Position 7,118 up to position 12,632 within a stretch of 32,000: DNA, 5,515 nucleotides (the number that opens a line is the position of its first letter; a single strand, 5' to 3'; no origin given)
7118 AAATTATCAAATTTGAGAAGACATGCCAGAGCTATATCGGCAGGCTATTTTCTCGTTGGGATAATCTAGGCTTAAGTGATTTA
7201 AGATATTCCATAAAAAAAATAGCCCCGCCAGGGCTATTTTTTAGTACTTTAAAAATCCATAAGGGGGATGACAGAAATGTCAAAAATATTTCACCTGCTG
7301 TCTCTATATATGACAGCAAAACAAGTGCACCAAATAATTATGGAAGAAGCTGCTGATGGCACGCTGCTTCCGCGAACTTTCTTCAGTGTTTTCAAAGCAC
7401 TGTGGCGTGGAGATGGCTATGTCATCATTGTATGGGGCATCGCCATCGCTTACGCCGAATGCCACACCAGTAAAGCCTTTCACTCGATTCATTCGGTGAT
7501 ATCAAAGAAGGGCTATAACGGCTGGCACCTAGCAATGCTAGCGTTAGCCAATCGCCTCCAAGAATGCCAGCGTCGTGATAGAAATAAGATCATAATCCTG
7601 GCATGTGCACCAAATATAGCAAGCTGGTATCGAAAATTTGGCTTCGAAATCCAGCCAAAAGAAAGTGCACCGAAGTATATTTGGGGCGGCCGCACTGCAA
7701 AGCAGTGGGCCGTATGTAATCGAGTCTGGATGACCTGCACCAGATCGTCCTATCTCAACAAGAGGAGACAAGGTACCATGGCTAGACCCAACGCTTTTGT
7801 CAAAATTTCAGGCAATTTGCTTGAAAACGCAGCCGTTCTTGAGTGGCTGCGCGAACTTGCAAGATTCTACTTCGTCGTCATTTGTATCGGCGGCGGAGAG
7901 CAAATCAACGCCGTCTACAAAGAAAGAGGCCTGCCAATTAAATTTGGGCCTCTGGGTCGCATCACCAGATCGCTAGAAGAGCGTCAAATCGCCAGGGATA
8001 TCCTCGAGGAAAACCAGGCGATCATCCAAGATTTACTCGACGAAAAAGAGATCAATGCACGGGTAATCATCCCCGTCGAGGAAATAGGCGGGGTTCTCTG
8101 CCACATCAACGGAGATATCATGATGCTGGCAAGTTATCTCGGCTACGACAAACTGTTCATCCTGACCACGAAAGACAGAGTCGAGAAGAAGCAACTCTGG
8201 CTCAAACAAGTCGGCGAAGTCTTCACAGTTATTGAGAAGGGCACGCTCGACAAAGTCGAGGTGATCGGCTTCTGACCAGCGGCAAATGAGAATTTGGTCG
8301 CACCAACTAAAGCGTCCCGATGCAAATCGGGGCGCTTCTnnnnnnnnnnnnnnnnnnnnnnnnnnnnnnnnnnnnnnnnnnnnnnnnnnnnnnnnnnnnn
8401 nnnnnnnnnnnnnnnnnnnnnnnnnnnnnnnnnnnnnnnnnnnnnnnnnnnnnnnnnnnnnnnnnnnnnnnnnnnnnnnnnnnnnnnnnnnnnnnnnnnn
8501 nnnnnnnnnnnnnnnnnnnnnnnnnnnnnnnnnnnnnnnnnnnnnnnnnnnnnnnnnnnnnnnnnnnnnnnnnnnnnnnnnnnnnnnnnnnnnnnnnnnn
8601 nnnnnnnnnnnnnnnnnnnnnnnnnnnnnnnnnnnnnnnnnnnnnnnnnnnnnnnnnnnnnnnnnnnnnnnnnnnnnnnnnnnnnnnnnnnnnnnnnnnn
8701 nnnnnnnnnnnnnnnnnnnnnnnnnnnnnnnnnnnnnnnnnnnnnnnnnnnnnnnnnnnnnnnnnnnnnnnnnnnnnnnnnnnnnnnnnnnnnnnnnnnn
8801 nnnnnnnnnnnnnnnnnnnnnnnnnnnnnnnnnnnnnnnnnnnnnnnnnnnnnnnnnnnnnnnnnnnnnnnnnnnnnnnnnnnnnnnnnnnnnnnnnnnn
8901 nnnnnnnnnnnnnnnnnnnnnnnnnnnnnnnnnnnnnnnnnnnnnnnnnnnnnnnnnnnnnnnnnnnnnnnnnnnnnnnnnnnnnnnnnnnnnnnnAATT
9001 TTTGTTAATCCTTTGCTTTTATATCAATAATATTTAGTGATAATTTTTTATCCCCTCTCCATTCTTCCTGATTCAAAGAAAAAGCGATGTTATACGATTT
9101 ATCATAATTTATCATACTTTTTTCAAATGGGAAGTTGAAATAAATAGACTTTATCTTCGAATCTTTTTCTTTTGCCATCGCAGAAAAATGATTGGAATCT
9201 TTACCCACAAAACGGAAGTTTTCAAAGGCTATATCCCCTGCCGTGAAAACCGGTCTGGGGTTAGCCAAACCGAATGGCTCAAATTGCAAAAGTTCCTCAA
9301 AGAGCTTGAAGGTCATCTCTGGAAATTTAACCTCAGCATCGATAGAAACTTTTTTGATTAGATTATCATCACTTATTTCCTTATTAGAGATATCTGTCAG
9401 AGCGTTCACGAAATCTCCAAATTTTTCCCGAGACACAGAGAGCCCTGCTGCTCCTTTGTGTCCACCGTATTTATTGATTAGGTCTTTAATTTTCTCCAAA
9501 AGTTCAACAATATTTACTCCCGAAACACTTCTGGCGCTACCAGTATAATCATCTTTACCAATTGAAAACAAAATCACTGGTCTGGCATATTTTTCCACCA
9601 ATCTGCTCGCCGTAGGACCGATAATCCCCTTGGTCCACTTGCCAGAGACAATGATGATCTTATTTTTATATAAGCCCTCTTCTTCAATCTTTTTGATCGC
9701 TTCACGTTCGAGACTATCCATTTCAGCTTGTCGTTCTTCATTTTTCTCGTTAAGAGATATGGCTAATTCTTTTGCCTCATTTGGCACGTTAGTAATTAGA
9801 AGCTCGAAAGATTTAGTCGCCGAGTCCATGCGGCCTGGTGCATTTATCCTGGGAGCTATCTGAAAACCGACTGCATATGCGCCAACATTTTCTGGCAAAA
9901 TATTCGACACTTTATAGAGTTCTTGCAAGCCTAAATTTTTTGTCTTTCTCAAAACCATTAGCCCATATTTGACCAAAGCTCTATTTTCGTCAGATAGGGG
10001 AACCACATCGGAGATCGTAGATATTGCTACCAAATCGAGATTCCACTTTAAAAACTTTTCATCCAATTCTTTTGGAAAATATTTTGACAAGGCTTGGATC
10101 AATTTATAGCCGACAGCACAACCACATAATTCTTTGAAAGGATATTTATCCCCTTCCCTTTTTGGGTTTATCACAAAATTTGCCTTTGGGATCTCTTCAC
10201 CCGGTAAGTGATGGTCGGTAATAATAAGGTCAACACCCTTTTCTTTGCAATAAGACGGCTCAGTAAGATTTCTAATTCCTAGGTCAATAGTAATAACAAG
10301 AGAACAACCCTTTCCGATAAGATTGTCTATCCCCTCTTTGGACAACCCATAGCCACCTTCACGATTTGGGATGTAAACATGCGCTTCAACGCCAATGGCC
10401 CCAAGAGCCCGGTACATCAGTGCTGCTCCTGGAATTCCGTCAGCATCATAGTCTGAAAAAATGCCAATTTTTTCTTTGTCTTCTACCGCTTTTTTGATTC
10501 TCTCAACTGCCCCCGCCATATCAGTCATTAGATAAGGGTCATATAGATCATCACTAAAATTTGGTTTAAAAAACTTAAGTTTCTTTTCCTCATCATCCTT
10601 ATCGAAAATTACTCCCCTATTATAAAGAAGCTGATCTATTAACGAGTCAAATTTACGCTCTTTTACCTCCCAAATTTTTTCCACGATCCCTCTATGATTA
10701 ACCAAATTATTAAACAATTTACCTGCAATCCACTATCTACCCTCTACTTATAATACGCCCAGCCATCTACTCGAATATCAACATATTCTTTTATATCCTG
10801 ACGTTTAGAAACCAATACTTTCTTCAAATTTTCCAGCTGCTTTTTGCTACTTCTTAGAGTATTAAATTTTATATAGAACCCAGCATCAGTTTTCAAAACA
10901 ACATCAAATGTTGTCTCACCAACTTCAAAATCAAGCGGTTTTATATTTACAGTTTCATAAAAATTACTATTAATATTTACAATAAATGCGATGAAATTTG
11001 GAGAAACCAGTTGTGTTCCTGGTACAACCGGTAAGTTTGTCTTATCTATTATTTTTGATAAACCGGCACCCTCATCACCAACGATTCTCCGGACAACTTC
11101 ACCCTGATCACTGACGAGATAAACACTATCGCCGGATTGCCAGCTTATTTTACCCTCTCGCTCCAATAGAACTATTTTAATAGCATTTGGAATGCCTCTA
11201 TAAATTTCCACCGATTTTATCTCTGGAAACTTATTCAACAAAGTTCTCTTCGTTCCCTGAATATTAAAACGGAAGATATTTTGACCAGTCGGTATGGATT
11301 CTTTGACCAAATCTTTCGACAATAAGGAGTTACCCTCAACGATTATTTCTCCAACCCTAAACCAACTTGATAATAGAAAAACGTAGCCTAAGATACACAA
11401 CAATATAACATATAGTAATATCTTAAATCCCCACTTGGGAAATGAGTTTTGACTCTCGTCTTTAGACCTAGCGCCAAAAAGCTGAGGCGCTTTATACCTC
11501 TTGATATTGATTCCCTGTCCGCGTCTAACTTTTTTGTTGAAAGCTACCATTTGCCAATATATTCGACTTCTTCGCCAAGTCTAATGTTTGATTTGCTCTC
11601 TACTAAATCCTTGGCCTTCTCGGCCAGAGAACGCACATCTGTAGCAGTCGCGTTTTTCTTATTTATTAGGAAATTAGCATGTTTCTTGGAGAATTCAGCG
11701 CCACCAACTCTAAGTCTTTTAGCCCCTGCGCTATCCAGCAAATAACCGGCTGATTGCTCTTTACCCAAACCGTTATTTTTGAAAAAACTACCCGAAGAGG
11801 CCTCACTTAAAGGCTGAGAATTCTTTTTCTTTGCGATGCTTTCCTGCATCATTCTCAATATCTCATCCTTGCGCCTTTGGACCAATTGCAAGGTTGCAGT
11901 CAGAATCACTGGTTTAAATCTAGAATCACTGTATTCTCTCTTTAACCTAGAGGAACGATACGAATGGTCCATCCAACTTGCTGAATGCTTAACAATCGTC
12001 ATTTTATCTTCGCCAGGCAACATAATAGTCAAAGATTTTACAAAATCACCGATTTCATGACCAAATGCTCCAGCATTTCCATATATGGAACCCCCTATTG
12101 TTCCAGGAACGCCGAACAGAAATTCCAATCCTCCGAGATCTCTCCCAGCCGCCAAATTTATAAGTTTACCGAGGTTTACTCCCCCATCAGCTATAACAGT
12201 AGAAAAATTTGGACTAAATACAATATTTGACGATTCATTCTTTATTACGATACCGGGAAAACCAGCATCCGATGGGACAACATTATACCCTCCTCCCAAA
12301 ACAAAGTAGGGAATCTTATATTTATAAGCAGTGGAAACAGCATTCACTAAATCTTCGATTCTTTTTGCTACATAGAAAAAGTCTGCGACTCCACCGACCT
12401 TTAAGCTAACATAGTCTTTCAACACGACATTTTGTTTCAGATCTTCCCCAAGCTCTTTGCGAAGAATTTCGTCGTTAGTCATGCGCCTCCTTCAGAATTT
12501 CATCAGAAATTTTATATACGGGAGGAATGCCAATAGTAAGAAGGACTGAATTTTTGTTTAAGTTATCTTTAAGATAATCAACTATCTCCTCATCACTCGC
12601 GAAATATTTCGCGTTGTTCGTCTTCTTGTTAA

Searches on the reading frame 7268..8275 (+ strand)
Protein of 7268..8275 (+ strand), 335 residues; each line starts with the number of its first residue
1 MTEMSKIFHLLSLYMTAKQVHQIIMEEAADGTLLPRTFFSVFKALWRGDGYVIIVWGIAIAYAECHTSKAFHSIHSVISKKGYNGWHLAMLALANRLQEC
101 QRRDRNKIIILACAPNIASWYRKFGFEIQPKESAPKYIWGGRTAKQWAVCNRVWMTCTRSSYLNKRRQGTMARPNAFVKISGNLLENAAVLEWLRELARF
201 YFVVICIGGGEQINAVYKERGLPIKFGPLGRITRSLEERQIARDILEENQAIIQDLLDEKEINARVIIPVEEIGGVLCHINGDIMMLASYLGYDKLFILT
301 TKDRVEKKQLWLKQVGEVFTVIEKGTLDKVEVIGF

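Call 52: search_protein_families(library=pfam, proteins=[window:7268-8275:+], max_evalue=0.001)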
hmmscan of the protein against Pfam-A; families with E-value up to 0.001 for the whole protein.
window:7268-8275:+ (335 aa): 1 family
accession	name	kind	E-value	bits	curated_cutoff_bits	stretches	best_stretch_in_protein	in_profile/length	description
PF00696.33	AA_kinase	-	9e-06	26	24.9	1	178-268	5-104/234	Amino acid kinase family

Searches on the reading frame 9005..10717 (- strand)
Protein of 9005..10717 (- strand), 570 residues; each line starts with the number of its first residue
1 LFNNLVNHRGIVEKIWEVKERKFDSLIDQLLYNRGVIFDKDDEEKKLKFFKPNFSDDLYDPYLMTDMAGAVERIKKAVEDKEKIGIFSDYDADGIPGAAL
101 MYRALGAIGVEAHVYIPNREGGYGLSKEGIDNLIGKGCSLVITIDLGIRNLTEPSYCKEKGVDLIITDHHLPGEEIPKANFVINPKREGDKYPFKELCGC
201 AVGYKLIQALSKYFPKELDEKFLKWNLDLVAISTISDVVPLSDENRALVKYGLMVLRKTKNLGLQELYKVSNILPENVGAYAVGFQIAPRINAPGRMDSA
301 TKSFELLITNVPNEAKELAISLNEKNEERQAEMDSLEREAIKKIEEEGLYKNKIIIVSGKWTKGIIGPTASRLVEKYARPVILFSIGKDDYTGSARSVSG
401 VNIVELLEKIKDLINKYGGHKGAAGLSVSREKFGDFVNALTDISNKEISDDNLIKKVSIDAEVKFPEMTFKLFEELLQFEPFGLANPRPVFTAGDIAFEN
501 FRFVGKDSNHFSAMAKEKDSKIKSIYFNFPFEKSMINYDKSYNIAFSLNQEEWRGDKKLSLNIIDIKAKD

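Call 52: search_protein_families(library=pfam, proteins=[window:9005-10717:-], max_evalue=0.001)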
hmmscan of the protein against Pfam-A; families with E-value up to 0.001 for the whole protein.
window:9005-10717:- (570 aa): 3 families
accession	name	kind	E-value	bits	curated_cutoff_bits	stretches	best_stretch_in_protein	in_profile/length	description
PF17768.7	RecJ_OB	-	9.4e-24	84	27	1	459-565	1-107/107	RecJ OB domain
PF01368.27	DHH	-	2.4e-21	76.7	28.1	1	83-232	1-123/125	DHH family, N-terminal domain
PF02272.25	DHHA1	-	4.3e-15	56.5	25.9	1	355-443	5-99/102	DHHA1 domain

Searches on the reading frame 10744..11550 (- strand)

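Call 52: search_protein_families(library=pfam, proteins=[window:10744-11550:-], max_evalue=0.001)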
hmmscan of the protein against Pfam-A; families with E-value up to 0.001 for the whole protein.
window:10744-11550:- (268 aa): 1 family
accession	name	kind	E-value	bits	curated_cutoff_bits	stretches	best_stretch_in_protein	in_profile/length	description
PF08478.15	POTRA_1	-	6.2e-11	42.9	23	1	64-131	1-69/69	POTRA domain, FtsQ-type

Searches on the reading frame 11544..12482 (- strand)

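Call 53: search_protein_families(library=pfam, proteins=[window:11544-12482:-], max_evalue=0.00001)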
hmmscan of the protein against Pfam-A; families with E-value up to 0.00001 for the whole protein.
window:11544-12482:- (312 aa): 2 families
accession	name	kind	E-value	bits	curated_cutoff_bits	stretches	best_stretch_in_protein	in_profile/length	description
PF02873.21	MurB_C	-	3.5e-28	98.1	27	1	208-309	2-99/99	UDP-N-acetylenolpyruvoylglucosamine reductase, C-terminal domain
PF01565.28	FAD_binding_4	-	5.5e-17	62.2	26.4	1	36-156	4-131/139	FAD binding domain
